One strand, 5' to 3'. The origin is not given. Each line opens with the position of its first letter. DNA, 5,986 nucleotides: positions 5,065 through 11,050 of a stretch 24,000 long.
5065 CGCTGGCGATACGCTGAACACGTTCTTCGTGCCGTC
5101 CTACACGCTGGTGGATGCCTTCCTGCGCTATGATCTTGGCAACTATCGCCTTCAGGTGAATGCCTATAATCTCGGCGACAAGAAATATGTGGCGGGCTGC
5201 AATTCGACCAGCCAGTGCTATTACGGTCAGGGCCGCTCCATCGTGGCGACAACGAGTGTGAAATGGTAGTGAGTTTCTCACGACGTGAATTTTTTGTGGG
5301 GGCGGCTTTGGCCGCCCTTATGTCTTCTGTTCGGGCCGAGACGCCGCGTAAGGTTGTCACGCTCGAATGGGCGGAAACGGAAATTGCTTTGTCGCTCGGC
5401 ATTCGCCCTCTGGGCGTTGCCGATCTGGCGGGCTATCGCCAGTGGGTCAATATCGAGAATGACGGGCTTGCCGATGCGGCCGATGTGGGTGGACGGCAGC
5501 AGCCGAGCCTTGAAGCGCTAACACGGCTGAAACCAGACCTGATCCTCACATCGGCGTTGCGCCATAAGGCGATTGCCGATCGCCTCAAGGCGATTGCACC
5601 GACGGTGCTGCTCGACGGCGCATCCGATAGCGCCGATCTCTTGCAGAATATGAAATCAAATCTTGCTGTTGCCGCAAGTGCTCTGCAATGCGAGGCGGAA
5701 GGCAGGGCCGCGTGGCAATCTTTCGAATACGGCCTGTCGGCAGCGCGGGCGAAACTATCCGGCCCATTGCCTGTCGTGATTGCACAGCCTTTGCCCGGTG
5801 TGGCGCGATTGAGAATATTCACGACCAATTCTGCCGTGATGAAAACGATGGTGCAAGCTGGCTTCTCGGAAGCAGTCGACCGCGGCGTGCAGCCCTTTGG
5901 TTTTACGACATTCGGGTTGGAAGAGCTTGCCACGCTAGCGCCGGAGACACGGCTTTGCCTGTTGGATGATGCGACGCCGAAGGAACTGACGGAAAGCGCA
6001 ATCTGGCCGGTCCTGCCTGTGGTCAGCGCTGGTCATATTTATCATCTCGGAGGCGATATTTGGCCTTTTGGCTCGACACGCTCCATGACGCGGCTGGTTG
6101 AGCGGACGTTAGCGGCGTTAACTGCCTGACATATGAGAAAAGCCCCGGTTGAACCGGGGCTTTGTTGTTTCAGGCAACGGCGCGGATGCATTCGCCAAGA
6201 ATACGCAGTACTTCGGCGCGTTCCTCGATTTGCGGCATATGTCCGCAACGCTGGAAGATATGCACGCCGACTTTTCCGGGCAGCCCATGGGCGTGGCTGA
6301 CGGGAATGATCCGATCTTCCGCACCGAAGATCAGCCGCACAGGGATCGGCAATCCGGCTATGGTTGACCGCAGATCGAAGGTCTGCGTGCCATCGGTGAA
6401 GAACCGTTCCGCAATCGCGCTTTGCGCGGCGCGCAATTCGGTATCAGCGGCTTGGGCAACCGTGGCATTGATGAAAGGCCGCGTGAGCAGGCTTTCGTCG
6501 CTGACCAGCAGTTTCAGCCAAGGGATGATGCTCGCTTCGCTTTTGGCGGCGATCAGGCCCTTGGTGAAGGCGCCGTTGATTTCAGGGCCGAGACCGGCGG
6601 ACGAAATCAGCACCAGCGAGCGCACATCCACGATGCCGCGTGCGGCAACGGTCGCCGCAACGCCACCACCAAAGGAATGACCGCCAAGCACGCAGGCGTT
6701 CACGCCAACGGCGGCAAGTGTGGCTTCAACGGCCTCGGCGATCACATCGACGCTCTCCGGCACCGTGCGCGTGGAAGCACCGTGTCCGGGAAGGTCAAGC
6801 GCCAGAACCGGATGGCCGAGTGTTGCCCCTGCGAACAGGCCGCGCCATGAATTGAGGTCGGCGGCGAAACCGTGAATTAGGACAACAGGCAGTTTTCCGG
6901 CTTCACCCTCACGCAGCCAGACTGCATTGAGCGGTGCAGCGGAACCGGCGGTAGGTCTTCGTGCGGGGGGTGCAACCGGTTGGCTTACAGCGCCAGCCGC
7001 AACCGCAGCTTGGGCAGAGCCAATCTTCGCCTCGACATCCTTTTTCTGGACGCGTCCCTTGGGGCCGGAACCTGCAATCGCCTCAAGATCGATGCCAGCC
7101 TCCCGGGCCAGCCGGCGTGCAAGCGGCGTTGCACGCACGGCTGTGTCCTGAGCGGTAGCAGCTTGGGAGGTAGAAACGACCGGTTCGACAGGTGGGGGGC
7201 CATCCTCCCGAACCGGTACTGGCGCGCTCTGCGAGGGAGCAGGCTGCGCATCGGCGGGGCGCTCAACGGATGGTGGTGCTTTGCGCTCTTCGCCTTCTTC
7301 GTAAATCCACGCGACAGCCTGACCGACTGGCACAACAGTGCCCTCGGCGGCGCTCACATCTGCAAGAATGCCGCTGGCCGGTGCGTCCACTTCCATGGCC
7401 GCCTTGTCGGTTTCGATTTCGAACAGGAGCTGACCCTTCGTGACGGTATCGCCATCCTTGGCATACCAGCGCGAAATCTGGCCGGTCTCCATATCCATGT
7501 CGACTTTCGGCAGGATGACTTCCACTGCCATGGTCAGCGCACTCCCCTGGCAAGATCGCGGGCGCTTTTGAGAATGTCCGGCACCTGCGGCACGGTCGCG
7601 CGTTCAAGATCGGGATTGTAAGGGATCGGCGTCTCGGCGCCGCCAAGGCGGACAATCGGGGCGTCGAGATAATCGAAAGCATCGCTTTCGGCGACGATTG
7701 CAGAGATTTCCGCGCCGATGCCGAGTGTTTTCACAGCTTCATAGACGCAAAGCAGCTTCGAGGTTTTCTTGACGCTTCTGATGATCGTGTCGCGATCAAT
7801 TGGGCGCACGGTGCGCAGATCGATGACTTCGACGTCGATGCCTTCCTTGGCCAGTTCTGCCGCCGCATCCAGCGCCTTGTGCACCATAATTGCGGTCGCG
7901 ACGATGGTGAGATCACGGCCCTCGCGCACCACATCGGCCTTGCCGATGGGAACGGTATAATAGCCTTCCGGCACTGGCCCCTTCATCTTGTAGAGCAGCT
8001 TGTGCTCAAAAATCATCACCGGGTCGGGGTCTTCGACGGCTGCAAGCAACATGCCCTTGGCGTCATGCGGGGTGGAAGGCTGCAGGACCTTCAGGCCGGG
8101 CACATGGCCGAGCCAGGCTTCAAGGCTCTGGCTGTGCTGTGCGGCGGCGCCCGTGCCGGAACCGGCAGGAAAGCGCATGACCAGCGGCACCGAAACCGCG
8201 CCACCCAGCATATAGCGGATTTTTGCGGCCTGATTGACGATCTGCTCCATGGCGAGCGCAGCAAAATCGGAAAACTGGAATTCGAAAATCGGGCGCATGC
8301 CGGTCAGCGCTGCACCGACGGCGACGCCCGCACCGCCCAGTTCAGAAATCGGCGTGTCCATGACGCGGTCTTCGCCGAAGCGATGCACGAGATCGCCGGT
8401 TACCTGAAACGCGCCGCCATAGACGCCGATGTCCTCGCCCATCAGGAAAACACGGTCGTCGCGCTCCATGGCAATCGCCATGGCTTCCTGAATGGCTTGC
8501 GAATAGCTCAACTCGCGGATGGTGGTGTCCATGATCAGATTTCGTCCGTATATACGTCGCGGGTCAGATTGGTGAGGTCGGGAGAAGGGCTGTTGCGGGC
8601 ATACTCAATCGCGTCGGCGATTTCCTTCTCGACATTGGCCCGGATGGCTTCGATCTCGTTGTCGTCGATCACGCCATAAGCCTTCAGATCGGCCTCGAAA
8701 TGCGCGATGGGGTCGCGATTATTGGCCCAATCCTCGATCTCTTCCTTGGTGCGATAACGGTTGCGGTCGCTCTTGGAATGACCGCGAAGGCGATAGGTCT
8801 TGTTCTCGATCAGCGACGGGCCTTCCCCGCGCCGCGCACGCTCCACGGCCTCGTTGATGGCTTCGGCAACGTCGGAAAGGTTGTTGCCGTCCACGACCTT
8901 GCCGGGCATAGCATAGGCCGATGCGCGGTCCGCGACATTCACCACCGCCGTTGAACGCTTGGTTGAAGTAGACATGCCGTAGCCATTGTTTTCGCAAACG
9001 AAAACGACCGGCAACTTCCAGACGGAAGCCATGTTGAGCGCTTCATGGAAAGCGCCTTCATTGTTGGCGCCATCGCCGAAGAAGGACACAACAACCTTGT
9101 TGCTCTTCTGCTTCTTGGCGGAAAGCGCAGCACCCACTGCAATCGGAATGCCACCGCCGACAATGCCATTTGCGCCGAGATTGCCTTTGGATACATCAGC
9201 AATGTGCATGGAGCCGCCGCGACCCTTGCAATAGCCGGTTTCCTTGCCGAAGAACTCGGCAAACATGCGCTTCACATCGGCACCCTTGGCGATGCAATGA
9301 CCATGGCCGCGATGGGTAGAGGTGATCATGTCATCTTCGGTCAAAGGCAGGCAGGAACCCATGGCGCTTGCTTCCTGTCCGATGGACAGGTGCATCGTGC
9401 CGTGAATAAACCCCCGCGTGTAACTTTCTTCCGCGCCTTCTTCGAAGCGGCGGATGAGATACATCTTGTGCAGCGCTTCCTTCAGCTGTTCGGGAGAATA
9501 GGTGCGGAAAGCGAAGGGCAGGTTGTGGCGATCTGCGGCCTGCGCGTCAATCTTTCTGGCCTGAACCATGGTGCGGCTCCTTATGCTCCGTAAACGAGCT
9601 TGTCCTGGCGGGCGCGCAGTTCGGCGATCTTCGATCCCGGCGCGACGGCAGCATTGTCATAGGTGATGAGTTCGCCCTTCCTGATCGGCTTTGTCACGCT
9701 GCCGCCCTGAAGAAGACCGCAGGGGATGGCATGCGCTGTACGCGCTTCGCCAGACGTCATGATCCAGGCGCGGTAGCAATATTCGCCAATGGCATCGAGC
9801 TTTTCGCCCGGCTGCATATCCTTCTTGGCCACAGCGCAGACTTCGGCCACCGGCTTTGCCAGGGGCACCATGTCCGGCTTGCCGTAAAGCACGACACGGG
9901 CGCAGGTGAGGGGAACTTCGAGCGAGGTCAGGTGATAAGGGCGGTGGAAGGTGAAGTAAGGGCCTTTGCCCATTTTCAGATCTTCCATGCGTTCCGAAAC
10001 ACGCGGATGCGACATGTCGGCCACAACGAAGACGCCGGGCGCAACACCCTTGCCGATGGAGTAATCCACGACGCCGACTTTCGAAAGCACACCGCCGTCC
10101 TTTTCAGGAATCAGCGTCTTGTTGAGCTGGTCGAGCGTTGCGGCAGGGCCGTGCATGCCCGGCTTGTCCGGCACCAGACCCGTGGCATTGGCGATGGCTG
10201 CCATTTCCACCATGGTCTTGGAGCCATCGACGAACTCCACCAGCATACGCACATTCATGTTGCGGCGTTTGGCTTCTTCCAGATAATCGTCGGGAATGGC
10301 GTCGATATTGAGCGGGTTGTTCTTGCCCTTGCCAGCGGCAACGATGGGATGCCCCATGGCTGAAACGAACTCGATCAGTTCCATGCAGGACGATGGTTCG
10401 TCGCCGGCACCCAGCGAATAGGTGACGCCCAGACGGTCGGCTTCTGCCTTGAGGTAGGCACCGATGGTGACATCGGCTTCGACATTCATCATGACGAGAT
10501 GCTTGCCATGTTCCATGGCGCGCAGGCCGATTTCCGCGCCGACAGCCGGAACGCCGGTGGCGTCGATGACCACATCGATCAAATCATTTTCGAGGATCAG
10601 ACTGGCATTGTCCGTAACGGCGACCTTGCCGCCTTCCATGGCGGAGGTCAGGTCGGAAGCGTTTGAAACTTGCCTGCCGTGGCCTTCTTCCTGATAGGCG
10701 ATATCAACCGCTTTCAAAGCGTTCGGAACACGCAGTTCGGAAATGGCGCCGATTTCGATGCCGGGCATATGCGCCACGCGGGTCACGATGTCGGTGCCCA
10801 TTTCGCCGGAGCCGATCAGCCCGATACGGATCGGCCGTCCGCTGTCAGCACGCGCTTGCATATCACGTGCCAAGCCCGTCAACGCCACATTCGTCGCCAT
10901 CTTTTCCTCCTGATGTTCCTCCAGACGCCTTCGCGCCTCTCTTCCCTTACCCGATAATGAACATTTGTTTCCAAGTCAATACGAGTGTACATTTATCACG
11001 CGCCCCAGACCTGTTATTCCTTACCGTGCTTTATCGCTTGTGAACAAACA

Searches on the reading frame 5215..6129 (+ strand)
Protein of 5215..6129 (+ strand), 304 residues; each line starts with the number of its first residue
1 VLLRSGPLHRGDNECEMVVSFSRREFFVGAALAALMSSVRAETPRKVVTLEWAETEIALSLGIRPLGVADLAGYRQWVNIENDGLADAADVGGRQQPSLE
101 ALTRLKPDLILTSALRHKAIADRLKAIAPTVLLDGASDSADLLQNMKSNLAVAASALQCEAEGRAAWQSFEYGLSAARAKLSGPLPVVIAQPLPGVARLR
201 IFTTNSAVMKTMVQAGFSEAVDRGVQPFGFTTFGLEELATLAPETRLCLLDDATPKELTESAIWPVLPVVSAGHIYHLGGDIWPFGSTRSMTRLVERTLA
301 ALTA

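Call 8: search_protein_families(library=pfam, proteins=[window:5215-6129:+])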
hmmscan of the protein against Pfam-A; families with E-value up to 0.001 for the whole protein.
window:5215-6129:+ (304 aa): 1 family
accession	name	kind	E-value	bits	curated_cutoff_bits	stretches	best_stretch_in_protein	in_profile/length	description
PF01497.23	Peripla_BP_2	-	9.7e-15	55.1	27.5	1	47-280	1-233/235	Periplasmic binding protein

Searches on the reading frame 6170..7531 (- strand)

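Call 9: search_protein_families(library=pfam, proteins=[window:6170-7531:-])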
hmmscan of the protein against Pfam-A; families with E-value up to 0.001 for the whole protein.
window:6170-7531:- (453 aa): 8 families
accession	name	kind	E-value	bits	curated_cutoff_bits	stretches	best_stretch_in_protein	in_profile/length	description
PF12697.13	Abhydrolase_6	-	1.1e-22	82.2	26.3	1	216-442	1-215/217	Alpha/beta hydrolase family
PF00561.26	Abhydrolase_1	-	2e-22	80.5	25.8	1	215-437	2-244/245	alpha/beta hydrolase fold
PF00364.28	Biotin_lipoyl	-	1e-16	60.9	22.1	1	4-75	2-72/73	Biotin-requiring enzyme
PF02817.22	E3_binding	-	1.3e-16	61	23.7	1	132-167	1-36/36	e3 binding domain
PF12146.15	Hydrolase_4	-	2e-11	44.1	27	1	216-422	7-218/239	Serine aminopeptidase, S33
PF13533.13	Biotin_lipoyl_2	-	2.6e-05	24.4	29.8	1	17-40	9-32/32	Biotin-lipoyl like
PF13437.12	HlyD_3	-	0.00014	23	22.2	0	48-78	2-32/106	HlyD family secretion protein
PF00975.26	Thioesterase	-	0.00052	20.7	26.4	0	241-298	29-86/226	Thioesterase domain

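Call 19: search_protein_families(library=ncbifam, proteins=[window:6170-7531:-], max_evalue=0.1)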
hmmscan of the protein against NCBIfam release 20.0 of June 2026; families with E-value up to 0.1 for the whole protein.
window:6170-7531:- (453 aa): 52 families (the best 25 are shown)
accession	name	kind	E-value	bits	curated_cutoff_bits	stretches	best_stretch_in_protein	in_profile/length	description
NF011457.0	PRK14875.1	equivalog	7.2e-130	433.3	307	1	2-450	3-370/372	acetoin dehydrogenase dihydrolipoyllysine-residue acetyltransferase subunit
TIGR01349.1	PDHac_trf_mito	equivalog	2e-33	116.2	445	1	5-185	2-193/437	pyruvate dehydrogenase complex dihydrolipoamide acetyltransferase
NF008814.0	PRK11854.1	equivalog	3.5e-30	105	722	1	3-183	208-383/637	pyruvate dehydrogenase complex dihydrolipoyllysine-residue acetyltransferase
NF004309.0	PRK05704.1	equivalog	3e-29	102.6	449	1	1-188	1-169/408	2-oxoglutarate dehydrogenase complex dihydrolipoyllysine-residue succinyltransferase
TIGR01348.1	PDHac_trf_long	equivalog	5.5e-27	94.6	552.1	1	4-183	157-335/587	dihydrolipoyllysine-residue acetyltransferase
TIGR02927.1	SucB_Actino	equivalog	8.7e-26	90.8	423.45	1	2-201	126-334/579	2-oxoglutarate dehydrogenase, E2 component, dihydrolipoamide succinyltransferase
TIGR01347.1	sucB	equivalog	2e-22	80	378.65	1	4-178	2-158/404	dihydrolipoyllysine-residue succinyltransferase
NF008854.0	PRK11892.1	equivalog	1e-20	73.8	454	1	1-145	1-147/464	pyruvate dehydrogenase complex E1 component subunit beta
NF045632.1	hydroxlase_HsaD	equivalog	1.1e-19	70.5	400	1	208-444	29-283/290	4,5:9,10-diseco-3-hydroxy-5,9,17-trioxoandrosta-1(10),2-diene-4-oate hydrolase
NF051488.1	bifunc_PcaDC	exception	2e-19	70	390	1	209-450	8-251/375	bifunctional 3-oxoadipate enol-lactonase/4-carboxymuconolactone decarboxylase PcaDC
TIGR01738.1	bioH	equivalog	2e-18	66.9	206.95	2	214-312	5-99/245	pimeloyl-ACP methyl ester esterase BioH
TIGR02427.1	protocat_pcaD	equivalog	8.7e-18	64.6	255.85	1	208-445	7-246/251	3-oxoadipate enol-lactonase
TIGR03695.1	menH_SHCHC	equivalog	3.7e-17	62.6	208.55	1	215-312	4-105/252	2-succinyl-6-hydroxy-2,4-cyclohexadiene-1-carboxylate synthase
NF050089.1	i_nPHAscl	equivalog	1.2e-15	57.4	300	1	206-313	11-119/288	intracellular short-chain-length polyhydroxyalkanoate depolymerase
TIGR03056.1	bchO_mg_che_rel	equivalog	4.4e-14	52.2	172.55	1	208-434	23-262/278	alpha/beta fold hydrolase BchO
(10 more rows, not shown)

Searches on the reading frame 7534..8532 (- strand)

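Call 9: search_protein_families(library=pfam, proteins=[window:7534-8532:-])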
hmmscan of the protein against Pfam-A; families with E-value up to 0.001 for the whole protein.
window:7534-8532:- (332 aa): 3 families
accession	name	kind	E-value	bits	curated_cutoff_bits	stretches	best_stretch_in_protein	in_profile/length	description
PF02779.29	Transket_pyr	-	5.5e-46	156.8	27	1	7-182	2-173/174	Transketolase, pyrimidine binding domain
PF02780.25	Transketolase_C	-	3e-42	143.9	25.9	1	197-320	1-124/124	Transketolase, C-terminal domain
PF17147.9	PFOR_II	-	0.0005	20.8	27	1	207-283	2-81/102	Pyruvate:ferredoxin oxidoreductase core domain II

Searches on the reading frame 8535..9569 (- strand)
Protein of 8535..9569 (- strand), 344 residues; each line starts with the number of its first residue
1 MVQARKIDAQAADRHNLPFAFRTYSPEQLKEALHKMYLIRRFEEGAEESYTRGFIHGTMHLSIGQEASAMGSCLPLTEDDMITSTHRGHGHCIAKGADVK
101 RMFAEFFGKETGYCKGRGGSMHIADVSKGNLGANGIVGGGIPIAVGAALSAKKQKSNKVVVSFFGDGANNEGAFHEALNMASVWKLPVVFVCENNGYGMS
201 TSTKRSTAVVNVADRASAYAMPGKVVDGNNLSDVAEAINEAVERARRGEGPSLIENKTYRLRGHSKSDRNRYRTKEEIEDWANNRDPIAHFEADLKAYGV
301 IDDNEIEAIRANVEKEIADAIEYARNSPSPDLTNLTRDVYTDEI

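Call 9: search_protein_families(library=pfam, proteins=[window:8535-9569:-])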
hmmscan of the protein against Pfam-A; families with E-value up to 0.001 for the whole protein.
window:8535-9569:- (344 aa): 4 families
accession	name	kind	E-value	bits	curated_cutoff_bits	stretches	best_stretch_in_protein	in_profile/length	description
PF00676.26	E1_dh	-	2.6e-91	306.2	22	1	35-331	2-298/300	Dehydrogenase E1 component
PF02775.26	TPP_enzyme_C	-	3.6e-09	37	21.9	1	132-255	25-150/151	Thiamine pyrophosphate enzyme, C-terminal TPP binding domain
PF00456.26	Transketolase_N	-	5.2e-07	29.4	22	1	154-259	141-244/334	Transketolase, thiamine diphosphate binding domain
PF13292.11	DXP_synthase_N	-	1.7e-05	24.7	21.2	1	139-204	115-180/274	1-deoxy-D-xylulose-5-phosphate synthase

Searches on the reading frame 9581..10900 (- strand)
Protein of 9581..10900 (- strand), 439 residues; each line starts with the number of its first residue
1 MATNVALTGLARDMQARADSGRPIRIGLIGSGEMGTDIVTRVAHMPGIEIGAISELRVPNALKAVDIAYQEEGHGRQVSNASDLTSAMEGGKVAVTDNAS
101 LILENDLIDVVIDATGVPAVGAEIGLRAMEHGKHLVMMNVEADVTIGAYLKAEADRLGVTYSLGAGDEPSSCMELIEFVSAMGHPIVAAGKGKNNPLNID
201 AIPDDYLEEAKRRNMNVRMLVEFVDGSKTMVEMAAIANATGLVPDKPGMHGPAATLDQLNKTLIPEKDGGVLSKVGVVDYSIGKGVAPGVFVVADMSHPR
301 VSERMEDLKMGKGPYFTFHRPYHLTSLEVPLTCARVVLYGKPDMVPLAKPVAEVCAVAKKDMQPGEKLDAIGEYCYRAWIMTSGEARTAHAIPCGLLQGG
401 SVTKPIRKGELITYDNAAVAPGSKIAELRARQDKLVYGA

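Call 9: search_protein_families(library=pfam, proteins=[window:9581-10900:-])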
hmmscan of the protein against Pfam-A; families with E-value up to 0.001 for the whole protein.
window:9581-10900:- (439 aa): 4 families
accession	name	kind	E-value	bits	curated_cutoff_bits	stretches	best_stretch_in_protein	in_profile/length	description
PF21135.2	DRL_cat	-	6e-68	228.4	27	1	166-329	1-164/164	Oxidoreductase DRL, catalytic domain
PF03447.22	NAD_binding_3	-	4.3e-07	31.1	24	1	81-159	33-111/116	Homoserine dehydrogenase, NAD binding domain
PF01113.26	DapB_N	-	0.00032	21.2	25.6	0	24-137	1-96/124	Dihydrodipicolinate reductase, N-terminus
PF08666.17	SAF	-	0.00065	20.6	21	0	390-416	35-61/63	SAF domain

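Call 19: search_protein_families(library=ncbifam, proteins=[window:9581-10900:-], max_evalue=0.1)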
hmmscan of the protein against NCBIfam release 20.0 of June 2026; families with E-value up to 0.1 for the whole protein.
window:9581-10900:- (439 aa): 1 family
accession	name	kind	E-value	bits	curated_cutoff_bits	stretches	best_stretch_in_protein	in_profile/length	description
NF004976.0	PRK06349.1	subfamily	0.00044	19.4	205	1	22-159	3-125/430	homoserine dehydrogenase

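Call 34: find_homologous_proteins(query=window:9581-10900:-)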
Query window:9581-10900:- (439 aa): 7943 proteins with E <= 0.001 among 8000 candidates; the best 120 are listed.
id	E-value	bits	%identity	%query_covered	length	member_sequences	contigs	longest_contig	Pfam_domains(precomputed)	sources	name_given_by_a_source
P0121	3.0e-283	957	99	100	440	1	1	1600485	PF21135.3,PF03447.23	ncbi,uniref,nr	ncbi:homoserine dehydrogenase [Ochrobactrum haematophilum]|uniref:Homoserine dehydrogenase n=1 Tax=B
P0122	2.6e-280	948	69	82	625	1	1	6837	PF08666.18,PF21135.3,PF03447.23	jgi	-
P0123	6.3e-275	930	95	100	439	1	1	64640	PF21135.3,PF03447.23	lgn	-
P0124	6.5e-275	930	95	100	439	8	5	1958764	PF21135.3,PF03447.23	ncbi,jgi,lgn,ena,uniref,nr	ncbi:NAD(P)H-dependent oxidoreductase [Brucella tritici]|uniref:Homoserine dehydrogenase n=1 Tax=Bru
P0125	7.3e-275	930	95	100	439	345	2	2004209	PF21135.3,PF03447.23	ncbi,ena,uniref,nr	ncbi:NAD(P)H-dependent oxidoreductase [Brucella intermedia]|uniref:Homoserine dehydrogenase n=1 Tax=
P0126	1.8e-274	928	95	100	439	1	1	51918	PF21135.3,PF03447.23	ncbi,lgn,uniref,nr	ncbi:NAD(P)H-dependent oxidoreductase [Brucella cytisi]|uniref:Homoserine dehydrogenase n=1 Tax=Bruc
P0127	3.7e-274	927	95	100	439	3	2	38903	PF21135.3,PF03447.23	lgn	-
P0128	4.5e-274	927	95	100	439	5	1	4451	PF21135.3,PF03447.23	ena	-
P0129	5.1e-274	927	95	100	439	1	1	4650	PF21135.3,PF03447.23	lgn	-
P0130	5.5e-274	927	95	100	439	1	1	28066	PF21135.3,PF03447.23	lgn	-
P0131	1.1e-273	926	95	100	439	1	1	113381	PF21135.3,PF03447.23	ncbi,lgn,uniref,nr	ncbi:NAD(P)H-dependent oxidoreductase [Ochrobactrum sp. CGA5]|uniref:NAD(P)H-dependent oxidoreductas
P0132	1.4e-273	926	95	100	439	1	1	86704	PF21135.3,PF03447.23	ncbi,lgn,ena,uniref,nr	ncbi:NAD(P)H-dependent oxidoreductase [Brucella anthropi]|uniref:NAD(P)H-dependent oxidoreductase n=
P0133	1.5e-273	925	95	100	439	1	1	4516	PF21135.3,PF03447.23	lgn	-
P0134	1.8e-273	925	95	100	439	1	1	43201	PF21135.3,PF03447.23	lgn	-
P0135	1.9e-273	925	95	100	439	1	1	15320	PF21135.3,PF03447.23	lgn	-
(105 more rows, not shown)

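Call 35: find_related_loci(query=window:9581-10900:-, collection=genome_contigs, flank=10000)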
Query window:9581-10900:- (439 aa) in genome_contigs; peptide patterns used: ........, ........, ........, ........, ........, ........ (x = any residue, [..] = any of these).
599 stretches matched a pattern (row limit reached: there are more); 582 encode a relative of the query (tblastn E <= 1e-3); the best 80 are kept; 80 distinct loci.
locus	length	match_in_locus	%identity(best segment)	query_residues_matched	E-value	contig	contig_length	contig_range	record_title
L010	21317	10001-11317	99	1-439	0e+0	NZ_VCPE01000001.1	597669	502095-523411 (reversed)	Brucella haematophila strain CCUG 38531 contig_1, whole genome shotgun sequence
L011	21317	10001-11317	96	1-439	0e+0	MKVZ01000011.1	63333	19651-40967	MAG: Rhizobiales bacterium 63-22 SCNpilot_cont_500_bf_scaffold_394, whole genome shotgun sequence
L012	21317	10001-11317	95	1-439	0e+0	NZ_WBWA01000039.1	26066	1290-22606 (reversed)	Brucella tritici strain LMG 18957 OTR18957_41_26k_28, whole genome shotgun sequence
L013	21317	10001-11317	95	1-439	0e+0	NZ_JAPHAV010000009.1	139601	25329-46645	Ochrobactrum chromiisoli strain YY2X Scaffold9_1, whole genome shotgun sequence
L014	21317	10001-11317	95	1-439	0e+0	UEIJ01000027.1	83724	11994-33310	Rhizobiales bacterium isolate AFS055504 genome assembly, contig: contig_27, whole genome shotgun sequence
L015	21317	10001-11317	91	1-439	0e+0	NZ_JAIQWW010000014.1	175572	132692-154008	Phyllobacterium chamaecytisi strain KW56 14, whole genome shotgun sequence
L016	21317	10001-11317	90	1-439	0e+0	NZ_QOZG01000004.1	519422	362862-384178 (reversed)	Phyllobacterium salinisoli strain LLAN61 ZB100003, whole genome shotgun sequence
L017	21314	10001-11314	90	1-438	0e+0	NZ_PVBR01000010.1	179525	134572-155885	Phyllobacterium phragmitis strain 1N-3 ZB100009, whole genome shotgun sequence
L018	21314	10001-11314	90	1-438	0e+0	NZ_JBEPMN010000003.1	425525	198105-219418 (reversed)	Aquamicrobium ahrensii strain DSM 19730 Ga0480235_03, whole genome shotgun sequence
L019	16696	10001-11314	89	1-438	0e+0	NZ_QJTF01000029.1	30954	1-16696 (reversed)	Phyllobacterium leguminum strain ORS 1419 Ga0215881_129, whole genome shotgun sequence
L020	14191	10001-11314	89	1-438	0e+0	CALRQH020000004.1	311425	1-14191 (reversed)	MAG: Mesorhizobium carmichaelinearum isolate JJ-M6D1-105-2-m1-bin325 genome assembly, contig: JJ-M6D1-105-C12, whole gen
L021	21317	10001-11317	89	1-439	0e+0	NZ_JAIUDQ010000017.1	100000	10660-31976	Phyllobacterium lublinensis strain 2063 17, whole genome shotgun sequence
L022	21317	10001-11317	90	1-439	0e+0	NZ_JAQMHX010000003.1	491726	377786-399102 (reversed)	Candidatus Phyllobacterium onerii isolate IY22 contig00003, whole genome shotgun sequence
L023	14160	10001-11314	89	1-438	0e+0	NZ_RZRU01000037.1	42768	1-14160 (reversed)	Mesorhizobium sp. M7A.F.Ca.US.008.03.1.1 NODE_36_length_42768_cov_7.92805, whole genome shotgun sequence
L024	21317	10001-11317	88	1-439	0e+0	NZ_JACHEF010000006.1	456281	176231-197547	Mesorhizobium sangaii strain DSM 100039 Ga0415300_06, whole genome shotgun sequence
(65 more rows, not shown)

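Call 81: search_solved_structures(query=window:9581-10900:-, show_alignments=1)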
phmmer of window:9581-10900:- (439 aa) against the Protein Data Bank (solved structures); distinct sequences matched with E-value up to 0.001: 2.
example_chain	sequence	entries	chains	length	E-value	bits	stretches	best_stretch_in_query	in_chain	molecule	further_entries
3upl_A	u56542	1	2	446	2.8e-218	728.4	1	1-435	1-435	Oxidoreductase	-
3upy_A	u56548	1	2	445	3.2e-218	728.3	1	1-435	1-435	Oxidoreductase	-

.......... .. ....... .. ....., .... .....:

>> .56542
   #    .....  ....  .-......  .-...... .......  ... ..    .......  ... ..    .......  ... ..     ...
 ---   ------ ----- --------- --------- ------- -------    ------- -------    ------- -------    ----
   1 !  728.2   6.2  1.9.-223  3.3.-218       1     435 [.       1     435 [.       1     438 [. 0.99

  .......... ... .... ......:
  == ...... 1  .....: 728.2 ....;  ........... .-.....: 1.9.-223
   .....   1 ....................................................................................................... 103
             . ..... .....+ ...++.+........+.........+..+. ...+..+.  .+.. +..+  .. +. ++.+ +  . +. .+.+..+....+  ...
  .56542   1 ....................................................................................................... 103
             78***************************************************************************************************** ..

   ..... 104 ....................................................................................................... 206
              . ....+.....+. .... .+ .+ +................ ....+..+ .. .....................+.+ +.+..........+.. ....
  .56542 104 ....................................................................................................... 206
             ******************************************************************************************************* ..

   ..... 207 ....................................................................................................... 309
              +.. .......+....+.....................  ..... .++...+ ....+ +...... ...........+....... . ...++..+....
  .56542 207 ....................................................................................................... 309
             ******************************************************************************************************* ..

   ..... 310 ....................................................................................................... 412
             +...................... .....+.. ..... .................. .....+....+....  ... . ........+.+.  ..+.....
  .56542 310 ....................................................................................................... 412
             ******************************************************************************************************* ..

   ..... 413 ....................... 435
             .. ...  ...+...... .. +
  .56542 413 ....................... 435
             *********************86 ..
